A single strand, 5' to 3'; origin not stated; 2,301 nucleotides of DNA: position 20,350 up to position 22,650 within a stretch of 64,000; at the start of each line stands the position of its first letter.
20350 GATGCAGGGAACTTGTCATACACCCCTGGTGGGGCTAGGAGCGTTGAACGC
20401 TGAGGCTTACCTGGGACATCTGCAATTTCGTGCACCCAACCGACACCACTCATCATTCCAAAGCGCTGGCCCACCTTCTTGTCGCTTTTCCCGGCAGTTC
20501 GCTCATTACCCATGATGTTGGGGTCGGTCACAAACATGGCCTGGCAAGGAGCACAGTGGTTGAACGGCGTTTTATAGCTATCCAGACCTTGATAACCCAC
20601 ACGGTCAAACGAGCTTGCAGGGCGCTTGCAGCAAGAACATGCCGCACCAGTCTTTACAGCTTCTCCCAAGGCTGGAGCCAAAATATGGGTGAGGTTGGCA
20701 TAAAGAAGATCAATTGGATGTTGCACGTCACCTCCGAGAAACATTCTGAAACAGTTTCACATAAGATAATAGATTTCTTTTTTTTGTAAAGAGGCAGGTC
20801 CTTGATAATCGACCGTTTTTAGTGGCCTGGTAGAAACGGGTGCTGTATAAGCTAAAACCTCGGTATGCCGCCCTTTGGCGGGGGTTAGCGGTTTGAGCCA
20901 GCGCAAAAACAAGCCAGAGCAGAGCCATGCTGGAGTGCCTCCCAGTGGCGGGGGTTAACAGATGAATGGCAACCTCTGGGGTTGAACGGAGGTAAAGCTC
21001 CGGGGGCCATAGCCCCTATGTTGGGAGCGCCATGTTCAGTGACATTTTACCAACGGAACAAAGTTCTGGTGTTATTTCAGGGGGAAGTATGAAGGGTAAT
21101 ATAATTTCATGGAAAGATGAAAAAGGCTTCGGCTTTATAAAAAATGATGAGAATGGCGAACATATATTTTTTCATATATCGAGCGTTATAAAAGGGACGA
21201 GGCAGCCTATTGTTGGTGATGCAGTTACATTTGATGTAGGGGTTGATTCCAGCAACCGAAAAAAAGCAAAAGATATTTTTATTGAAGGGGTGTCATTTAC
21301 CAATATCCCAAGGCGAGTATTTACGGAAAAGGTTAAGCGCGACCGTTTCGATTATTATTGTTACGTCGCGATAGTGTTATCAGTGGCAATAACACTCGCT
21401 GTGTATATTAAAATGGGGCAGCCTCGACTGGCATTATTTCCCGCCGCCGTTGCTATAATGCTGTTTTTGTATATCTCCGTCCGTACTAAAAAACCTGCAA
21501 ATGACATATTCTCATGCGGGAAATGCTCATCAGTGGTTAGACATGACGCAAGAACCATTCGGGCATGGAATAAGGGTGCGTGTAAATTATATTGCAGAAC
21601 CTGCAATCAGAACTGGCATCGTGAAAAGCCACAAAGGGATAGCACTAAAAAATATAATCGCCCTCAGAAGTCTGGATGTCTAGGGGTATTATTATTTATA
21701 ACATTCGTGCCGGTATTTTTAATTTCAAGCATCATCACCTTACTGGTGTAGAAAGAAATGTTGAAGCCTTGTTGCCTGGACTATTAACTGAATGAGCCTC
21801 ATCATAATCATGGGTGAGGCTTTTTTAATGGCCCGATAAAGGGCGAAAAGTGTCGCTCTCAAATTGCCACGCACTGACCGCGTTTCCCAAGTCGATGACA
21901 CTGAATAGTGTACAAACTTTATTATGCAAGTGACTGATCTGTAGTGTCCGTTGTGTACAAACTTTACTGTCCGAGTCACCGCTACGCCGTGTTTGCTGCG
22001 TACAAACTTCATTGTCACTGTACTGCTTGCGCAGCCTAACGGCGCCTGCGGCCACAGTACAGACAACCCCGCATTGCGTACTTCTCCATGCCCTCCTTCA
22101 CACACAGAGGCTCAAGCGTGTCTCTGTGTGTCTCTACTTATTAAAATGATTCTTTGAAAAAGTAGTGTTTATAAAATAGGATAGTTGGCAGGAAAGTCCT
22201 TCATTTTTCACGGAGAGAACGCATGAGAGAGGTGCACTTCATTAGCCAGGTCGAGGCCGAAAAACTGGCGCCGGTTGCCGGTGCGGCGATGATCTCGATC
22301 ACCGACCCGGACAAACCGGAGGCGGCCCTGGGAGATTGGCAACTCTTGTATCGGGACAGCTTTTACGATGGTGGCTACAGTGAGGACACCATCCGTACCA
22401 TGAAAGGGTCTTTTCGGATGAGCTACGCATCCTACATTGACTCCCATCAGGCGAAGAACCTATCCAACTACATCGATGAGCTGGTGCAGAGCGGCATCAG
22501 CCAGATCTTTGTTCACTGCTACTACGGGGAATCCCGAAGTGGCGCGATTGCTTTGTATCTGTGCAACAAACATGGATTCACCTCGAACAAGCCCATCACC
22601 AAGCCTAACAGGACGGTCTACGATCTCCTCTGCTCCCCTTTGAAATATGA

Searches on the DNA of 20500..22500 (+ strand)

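Call 34: search_rna_families(source=window, start=20500, end=22500, threshold=evalue, max_evalue=1)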
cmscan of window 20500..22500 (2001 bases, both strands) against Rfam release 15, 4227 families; matches with E-value up to 1: 1.
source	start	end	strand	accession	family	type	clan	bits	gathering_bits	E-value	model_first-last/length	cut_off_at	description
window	20938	21063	+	RF00191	SNORA57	Gene; snRNA; snoRNA; HACA-box;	-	19.8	40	0.081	1-149/149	no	Small nucleolar RNA SNORA57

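Call 82: search_dna_similar(query=window:20892-20932:+, collection=plasmids, mode=distant, max_evalue=0.1, max_rows=12)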
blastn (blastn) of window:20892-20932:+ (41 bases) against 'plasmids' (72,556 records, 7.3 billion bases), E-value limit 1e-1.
No match.
